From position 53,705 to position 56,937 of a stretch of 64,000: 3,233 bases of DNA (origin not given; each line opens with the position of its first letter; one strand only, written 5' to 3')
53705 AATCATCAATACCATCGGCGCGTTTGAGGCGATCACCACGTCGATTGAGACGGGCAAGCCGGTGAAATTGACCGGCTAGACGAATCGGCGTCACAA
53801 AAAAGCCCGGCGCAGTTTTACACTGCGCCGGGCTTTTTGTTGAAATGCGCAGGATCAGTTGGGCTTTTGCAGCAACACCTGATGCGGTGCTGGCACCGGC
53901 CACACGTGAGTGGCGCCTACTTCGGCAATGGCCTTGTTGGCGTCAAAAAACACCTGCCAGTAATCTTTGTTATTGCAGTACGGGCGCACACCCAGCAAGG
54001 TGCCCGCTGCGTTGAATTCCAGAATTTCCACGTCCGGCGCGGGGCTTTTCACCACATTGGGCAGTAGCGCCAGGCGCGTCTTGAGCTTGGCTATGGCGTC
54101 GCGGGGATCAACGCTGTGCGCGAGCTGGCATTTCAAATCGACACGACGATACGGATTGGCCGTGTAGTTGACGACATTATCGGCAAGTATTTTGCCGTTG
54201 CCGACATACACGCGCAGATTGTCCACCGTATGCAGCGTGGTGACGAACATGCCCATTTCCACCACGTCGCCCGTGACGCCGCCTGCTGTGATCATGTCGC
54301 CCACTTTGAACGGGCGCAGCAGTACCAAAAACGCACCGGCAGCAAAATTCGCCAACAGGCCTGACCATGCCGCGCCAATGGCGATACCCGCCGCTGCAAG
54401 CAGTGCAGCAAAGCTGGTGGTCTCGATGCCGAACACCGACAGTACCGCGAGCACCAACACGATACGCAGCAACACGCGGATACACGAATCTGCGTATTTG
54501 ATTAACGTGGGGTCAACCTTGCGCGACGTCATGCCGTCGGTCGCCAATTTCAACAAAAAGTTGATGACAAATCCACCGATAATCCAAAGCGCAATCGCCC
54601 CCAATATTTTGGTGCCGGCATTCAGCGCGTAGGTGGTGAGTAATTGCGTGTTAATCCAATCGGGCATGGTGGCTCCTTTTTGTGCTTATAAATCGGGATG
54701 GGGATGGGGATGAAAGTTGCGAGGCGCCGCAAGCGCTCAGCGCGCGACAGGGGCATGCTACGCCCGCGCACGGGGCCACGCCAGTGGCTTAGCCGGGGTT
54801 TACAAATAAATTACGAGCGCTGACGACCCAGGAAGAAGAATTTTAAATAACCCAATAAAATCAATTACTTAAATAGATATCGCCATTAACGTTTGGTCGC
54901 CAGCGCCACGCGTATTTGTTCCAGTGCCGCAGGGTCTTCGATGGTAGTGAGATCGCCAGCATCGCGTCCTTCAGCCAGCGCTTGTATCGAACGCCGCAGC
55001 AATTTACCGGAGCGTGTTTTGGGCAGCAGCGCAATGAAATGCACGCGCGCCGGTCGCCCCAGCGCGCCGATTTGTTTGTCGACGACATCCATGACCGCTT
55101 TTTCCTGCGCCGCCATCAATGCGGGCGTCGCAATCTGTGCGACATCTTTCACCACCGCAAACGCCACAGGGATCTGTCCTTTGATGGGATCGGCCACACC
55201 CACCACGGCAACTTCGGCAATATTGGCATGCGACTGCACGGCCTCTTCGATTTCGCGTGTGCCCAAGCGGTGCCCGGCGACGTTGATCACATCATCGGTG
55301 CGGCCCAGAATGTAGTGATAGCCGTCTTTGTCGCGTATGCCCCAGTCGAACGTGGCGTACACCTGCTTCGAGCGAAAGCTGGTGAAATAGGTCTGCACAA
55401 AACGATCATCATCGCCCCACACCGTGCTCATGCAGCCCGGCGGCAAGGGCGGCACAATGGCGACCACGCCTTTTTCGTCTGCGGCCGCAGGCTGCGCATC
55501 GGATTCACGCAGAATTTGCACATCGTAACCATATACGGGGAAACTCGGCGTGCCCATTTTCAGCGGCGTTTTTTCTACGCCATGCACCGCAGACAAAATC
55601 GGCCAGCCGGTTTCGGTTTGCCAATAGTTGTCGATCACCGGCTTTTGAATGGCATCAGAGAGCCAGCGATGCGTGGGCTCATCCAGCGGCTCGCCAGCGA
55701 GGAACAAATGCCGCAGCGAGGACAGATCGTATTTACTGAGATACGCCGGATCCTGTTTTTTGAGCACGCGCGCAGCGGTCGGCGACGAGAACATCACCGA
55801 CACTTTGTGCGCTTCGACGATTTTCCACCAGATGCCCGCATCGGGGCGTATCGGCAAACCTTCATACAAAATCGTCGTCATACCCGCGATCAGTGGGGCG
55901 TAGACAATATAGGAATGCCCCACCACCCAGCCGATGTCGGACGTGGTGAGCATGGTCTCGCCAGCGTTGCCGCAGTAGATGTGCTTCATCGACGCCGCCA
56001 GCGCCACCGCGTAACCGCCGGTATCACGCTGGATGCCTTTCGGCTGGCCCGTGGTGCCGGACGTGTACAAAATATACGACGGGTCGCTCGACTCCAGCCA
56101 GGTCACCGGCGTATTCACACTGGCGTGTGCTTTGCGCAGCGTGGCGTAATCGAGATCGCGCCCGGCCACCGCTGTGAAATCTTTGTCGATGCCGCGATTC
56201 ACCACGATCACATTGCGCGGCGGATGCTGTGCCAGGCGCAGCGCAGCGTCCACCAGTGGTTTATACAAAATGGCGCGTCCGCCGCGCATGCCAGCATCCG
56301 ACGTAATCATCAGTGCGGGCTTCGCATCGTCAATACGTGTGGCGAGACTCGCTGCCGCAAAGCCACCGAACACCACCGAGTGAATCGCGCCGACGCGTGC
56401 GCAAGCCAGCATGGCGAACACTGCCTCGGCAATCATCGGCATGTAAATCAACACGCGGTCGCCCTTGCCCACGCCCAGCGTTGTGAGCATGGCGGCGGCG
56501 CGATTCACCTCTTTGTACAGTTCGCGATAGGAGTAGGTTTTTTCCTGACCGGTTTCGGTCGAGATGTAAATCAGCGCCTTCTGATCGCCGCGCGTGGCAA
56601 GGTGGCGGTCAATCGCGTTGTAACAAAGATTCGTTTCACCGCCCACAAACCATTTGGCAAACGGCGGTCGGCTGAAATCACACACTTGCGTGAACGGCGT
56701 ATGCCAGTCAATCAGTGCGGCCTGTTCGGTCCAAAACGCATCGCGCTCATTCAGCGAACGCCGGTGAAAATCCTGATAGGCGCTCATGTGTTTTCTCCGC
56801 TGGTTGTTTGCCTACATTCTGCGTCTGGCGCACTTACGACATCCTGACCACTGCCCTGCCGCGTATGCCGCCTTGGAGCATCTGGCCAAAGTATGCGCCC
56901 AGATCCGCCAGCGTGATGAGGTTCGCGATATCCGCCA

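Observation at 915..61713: Dispersed A+T-rich element with an IHF-consensus core marks gene junctions across the window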

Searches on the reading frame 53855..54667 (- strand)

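Call 16: search_protein_families(library=ncbifam, proteins=[window:53855-54667:-], max_evalue=0.00001)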
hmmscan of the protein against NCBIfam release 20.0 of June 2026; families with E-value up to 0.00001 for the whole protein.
window:53855-54667:- (270 aa): 5 families
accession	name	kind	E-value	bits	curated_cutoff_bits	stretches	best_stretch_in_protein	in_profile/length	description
NF007662.0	PRK10334.1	subfamily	1.5e-37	129.4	321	1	6-248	20-258/286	small-conductance mechanosensitive channel MscS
NF047602.1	MscsSHelicob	equivalog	8.3e-26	91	400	1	18-222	10-212/260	small-conductance mechanosensitive channel MscS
NF047601.1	MscSThanab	equivalog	4.3e-13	49.3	500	1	32-175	39-182/280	small-conductance mechanosensitive channel MscS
NF008438.0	PRK11281.1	equivalog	7.6e-13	47.1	991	1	73-221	892-1041/1113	mechanosensitive channel MscK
NF008180.0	PRK10929.1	equivalog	1.6e-11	42.8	809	1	65-230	881-1047/1109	miniconductance mechanosensitive channel MscM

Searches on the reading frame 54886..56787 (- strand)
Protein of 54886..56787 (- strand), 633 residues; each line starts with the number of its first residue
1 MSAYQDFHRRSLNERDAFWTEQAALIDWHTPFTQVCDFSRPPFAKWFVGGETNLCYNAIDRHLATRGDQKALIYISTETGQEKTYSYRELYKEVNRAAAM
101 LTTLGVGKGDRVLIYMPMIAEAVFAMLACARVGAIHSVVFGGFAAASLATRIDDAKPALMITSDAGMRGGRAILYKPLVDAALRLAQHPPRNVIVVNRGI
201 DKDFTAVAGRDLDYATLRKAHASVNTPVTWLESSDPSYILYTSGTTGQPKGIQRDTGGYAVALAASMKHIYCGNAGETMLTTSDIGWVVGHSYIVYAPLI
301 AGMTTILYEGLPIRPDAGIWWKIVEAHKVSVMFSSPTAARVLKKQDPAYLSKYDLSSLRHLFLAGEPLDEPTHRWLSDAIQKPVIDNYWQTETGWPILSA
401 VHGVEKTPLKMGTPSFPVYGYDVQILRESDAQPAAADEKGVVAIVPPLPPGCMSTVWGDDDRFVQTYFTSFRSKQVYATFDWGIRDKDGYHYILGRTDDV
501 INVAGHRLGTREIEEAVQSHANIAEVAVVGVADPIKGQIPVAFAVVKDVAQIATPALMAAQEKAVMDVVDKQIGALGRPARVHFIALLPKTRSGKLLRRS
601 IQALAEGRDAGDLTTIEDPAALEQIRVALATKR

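Call 17: search_protein_families(library=ncbifam, proteins=[window:54886-56787:-], max_evalue=0.00001)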
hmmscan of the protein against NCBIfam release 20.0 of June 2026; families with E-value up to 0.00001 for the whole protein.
window:54886-56787:- (633 aa): 99 families (the best 25 are shown)
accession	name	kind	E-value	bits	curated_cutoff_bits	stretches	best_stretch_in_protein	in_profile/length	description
NF007815.0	PRK10524.1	equivalog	0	1126.3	955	1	2-629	2-627/629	propionate--CoA ligase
TIGR02316.1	propion_prpE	equivalog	0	1090.9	827.4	1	3-629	2-626/628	propionate--CoA ligase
NF001208.0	PRK00174.1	subfamily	7.5e-204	678.7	657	1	2-628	27-644/649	acetate--CoA ligase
TIGR02188.1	Ac_CoA_lig_AcsA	equivalog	2.7e-203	676.7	724.95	1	2-626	5-627/629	acetate--CoA ligase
NF003313.0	PRK04319.1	equivalog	3e-106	355.9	729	1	45-618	36-574/574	acetate--CoA ligase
NF002937.0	PRK03584.1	subfamily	4.6e-88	296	639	1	2-627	36-650/657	acetoacetate--CoA ligase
TIGR01217.1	ac_ac_CoA_syn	equivalog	1.1e-70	238.5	520.9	1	2-623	35-642/652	acetoacetate--CoA ligase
NF004837.0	PRK06187.1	subfamily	2.8e-59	200.8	476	1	57-603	12-520/531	long-chain-fatty-acid--CoA ligase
NF047394.1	AcylCoAsynMbcS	equivalog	9.6e-59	199.3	850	2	221-602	157-517/525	acyl-CoA synthetase MbcS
NF005714.0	PRK07529.1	subfamily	2.2e-48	165.1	632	1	55-606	32-577/640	acyl-CoA synthetase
NF005676.0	PRK07470.1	equivalog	8.1e-47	160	774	1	81-609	42-533/544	acyl-CoA synthetase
TIGR01733.1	AA-adenyl-dom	subfamily_domain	1.6e-46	158.9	317.4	1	86-528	1-409/409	amino acid adenylation domain-containing protein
NF053567.1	HBDA_AROS1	equivalog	7.2e-44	150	1000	1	77-599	32-513/523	3-hydroxybenzoate--CoA ligase HbdA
NF006182.0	PRK08316.1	subfamily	7.3e-44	150.1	663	1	60-603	18-515/523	fatty acyl-CoA synthetase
NF006181.0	PRK08314.1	subfamily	2.7e-43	148.1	705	1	82-606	47-555/563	long-chain-fatty-acid--CoA ligase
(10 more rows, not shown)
